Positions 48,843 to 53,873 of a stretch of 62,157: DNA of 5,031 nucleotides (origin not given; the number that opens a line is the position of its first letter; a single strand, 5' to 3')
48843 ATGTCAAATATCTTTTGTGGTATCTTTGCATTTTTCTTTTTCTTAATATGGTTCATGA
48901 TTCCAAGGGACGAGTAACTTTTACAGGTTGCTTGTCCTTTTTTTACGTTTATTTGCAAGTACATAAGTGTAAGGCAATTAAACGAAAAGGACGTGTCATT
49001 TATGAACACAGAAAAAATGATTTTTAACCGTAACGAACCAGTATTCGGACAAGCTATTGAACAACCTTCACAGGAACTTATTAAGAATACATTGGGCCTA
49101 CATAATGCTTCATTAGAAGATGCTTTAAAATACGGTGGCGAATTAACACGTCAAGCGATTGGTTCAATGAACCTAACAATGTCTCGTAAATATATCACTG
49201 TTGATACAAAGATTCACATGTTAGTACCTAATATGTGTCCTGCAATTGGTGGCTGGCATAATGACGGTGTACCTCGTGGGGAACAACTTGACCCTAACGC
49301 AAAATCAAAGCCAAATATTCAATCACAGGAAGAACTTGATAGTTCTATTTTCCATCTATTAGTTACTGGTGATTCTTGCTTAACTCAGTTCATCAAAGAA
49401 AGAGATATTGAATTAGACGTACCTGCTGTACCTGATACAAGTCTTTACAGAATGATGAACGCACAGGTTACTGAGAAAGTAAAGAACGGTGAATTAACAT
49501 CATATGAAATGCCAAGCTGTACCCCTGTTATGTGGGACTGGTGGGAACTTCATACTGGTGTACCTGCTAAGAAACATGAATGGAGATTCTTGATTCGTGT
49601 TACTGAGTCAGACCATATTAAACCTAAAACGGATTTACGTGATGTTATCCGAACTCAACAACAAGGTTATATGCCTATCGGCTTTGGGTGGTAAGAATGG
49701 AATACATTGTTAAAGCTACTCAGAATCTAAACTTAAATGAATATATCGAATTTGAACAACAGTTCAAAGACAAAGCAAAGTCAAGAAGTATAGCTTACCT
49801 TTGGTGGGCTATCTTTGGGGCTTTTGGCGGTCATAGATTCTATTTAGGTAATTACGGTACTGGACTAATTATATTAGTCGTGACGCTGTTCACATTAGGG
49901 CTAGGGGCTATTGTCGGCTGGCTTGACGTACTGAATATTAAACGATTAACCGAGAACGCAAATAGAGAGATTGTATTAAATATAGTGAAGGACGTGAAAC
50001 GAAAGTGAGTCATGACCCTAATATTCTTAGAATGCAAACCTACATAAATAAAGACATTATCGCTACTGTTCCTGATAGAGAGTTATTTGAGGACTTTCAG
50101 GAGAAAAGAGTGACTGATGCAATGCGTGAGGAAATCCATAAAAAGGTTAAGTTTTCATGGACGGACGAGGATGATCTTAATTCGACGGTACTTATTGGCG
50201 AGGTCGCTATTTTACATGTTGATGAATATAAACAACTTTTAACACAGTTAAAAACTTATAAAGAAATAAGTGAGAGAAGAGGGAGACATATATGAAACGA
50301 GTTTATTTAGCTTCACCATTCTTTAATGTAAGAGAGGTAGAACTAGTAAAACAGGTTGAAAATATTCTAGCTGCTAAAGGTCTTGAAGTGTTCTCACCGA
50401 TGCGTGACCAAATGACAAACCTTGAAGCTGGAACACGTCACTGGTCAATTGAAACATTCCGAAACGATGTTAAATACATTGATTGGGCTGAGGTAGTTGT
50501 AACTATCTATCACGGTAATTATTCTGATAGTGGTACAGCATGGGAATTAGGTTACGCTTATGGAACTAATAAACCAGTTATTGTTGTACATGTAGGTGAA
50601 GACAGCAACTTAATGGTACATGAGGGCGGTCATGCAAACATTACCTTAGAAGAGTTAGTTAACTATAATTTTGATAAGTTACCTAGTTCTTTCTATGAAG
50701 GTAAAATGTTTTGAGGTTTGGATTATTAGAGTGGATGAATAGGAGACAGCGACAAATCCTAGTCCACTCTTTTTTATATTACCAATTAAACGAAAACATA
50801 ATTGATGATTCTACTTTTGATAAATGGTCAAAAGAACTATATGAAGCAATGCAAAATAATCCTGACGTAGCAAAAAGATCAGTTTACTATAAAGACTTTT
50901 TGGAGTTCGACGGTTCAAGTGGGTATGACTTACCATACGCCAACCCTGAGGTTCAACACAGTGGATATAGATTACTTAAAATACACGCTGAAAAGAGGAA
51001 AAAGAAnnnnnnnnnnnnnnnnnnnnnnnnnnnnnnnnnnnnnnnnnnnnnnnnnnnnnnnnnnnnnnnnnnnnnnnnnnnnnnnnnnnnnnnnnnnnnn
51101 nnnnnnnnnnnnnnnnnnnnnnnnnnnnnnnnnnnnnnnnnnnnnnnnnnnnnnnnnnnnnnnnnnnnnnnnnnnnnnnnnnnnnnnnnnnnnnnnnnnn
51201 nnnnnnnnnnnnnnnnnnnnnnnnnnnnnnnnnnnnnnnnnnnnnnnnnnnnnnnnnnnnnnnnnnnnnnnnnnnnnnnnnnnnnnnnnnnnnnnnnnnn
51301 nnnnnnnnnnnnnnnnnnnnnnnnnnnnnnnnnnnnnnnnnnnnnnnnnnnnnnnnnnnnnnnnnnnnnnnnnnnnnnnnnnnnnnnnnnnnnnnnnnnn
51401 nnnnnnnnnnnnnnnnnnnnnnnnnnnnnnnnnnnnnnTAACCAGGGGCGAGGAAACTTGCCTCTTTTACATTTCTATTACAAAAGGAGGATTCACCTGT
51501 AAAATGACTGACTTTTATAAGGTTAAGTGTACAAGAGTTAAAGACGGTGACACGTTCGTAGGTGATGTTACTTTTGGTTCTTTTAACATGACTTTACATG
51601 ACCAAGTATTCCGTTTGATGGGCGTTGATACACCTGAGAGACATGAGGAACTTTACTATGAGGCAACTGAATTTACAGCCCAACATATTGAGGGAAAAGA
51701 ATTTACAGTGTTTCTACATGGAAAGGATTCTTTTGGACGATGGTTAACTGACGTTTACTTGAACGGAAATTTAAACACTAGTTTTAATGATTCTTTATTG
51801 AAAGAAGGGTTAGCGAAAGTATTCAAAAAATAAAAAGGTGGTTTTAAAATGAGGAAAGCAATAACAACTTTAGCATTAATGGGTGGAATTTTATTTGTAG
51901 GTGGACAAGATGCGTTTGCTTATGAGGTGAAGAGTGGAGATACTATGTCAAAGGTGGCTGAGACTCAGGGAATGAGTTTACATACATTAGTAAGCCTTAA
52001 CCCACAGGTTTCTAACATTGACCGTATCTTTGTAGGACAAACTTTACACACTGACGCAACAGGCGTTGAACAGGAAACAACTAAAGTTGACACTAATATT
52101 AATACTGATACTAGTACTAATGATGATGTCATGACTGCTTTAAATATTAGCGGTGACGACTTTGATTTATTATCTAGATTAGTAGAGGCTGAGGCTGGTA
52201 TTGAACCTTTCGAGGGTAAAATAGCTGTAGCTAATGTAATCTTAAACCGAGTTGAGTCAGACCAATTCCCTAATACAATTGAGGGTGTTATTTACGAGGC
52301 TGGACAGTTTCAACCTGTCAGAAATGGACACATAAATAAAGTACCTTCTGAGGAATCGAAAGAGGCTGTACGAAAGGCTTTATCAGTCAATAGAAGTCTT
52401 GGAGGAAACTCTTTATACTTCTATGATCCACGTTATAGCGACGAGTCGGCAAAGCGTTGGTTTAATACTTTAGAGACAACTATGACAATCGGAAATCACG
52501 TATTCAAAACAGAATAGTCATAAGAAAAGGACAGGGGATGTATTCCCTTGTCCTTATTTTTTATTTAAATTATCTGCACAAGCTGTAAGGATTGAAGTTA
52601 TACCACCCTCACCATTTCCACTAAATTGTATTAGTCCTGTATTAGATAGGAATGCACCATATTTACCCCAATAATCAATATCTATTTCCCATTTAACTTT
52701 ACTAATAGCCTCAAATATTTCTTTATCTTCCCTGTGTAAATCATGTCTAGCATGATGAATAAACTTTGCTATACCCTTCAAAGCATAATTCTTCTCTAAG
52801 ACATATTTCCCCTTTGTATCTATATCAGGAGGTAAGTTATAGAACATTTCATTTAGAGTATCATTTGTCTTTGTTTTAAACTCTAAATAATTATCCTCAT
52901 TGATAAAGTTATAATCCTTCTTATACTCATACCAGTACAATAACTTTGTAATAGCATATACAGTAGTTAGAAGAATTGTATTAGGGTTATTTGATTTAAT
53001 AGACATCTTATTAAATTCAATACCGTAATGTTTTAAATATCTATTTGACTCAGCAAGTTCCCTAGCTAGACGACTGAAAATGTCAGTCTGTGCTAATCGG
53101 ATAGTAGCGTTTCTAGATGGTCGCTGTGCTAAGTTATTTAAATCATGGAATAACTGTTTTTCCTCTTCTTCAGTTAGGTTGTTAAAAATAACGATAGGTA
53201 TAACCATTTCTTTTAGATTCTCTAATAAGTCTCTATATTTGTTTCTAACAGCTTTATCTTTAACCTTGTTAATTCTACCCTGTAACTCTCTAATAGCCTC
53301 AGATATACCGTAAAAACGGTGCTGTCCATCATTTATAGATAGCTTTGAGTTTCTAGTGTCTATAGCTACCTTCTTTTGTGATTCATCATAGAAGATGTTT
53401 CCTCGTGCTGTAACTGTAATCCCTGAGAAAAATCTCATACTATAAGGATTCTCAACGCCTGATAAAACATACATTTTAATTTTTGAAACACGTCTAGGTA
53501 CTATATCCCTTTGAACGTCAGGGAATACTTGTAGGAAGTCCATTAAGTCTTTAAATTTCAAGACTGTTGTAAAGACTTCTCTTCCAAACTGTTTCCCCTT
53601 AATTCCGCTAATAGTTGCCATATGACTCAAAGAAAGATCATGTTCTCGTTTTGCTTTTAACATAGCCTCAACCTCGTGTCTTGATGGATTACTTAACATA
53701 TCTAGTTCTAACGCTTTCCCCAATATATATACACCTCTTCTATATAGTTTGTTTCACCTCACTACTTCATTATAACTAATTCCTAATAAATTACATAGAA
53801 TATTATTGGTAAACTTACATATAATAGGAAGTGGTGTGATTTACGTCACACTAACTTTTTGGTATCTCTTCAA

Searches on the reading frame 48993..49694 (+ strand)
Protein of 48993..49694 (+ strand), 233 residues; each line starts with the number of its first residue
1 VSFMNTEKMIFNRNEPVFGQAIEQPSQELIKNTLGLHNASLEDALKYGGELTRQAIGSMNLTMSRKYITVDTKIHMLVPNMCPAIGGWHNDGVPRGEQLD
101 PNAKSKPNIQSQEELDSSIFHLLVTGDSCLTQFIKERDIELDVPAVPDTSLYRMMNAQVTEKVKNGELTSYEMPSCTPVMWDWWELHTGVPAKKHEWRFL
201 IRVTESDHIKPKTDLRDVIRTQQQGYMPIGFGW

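Call 32: search_protein_families(library=pfam, proteins=[window:48993-49694:+], max_evalue=0.01)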
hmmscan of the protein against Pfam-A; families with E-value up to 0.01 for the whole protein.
window:48993-49694:+ (233 aa): 0 families

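Call 33: search_protein_families(library=phrogs, proteins=[window:48993-49694:+], max_evalue=0.001)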
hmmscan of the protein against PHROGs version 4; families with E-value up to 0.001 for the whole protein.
window:48993-49694:+ (233 aa): 2 families
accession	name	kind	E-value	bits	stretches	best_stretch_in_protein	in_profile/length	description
phrog_1843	-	unknown function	8.2e-71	239.3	1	7-233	3-222/222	-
phrog_23363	-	unknown function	5.9e-07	30.5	1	161-228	2-67/73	-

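Call 73: search_protein_families(library=ncbifam, proteins=[window:48993-49691:+], max_evalue=0.1)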
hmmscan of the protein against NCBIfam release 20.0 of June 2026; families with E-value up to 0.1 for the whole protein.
window:48993-49691:+ (233 aa): 0 families

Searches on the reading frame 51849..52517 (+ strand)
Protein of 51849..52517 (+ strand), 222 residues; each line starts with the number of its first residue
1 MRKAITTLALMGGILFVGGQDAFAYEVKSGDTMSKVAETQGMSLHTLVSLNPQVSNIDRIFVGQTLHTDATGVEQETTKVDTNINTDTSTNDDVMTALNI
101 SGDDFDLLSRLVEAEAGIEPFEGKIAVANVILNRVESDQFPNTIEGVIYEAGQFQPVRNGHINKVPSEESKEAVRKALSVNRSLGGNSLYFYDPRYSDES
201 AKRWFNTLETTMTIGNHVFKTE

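Call 33: search_protein_families(library=phrogs, proteins=[window:51849-52517:+], max_evalue=0.001)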
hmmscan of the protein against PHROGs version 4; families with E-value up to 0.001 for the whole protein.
window:51849-52517:+ (222 aa): 13 families
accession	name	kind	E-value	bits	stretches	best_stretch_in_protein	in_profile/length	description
phrog_14642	-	lysis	4.1e-57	194.1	1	22-220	26-214/215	endolysin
phrog_4602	-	other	3.2e-13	51.1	1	20-91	32-103/220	transglycosylase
phrog_33758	-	unknown function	4e-13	50.5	1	1-96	1-93/173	-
phrog_938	-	lysis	1e-12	47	1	77-220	25-170/2185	endolysin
phrog_17417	-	unknown function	1.9e-12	48.4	1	78-167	59-145/192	-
phrog_15649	-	lysis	7.7e-10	38.4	1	90-160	216-286/1079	endolysin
phrog_291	-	lysis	2.4e-08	34.2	1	21-94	428-500/509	endolysin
phrog_12490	-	lysis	5.3e-08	32.8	1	94-165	629-699/870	endolysin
phrog_20780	-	unknown function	1.2e-06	29.7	1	22-67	72-116/117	-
phrog_380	-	lysis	4.3e-06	27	1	24-83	185-251/309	endolysin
phrog_2588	-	unknown function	7.7e-06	25.7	1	95-183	576-675/915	-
phrog_18750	-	unknown function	1.7e-05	25.6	1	109-220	145-246/251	-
phrog_7348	-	lysis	2.9e-05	22.1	1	24-80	2106-2160/2564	endolysin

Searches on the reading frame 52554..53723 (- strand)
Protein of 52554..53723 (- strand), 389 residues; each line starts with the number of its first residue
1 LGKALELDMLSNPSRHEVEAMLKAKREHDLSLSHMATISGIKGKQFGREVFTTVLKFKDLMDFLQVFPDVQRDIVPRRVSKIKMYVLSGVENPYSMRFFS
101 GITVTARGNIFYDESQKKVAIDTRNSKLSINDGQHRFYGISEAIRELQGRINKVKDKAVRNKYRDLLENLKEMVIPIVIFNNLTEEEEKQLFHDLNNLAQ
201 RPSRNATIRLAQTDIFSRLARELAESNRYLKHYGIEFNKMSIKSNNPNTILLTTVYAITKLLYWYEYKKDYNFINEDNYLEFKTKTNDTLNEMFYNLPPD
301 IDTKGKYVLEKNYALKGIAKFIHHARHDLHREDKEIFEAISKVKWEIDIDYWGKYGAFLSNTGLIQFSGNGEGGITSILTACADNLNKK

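Call 32: search_protein_families(library=pfam, proteins=[window:52554-53723:-], max_evalue=0.01)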
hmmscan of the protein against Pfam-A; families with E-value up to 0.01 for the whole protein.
window:52554-53723:- (389 aa): 1 family
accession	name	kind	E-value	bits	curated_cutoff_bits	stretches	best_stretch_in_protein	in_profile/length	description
PF14072.11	DndB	-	6.7e-31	108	29.1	1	40-354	3-308/338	DNA-sulfur modification-associated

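Call 33: search_protein_families(library=phrogs, proteins=[window:52554-53723:-], max_evalue=0.001)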
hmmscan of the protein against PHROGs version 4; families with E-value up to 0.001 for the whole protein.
window:52554-53723:- (389 aa): 2 families
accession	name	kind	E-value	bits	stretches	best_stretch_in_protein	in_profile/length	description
phrog_1033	-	DNA, RNA and nucleotide metabolism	2.9e-06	28.3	1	62-197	39-130/334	ParB-like partition protein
phrog_5732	-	unknown function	4e-05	23.7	1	107-346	196-404/441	-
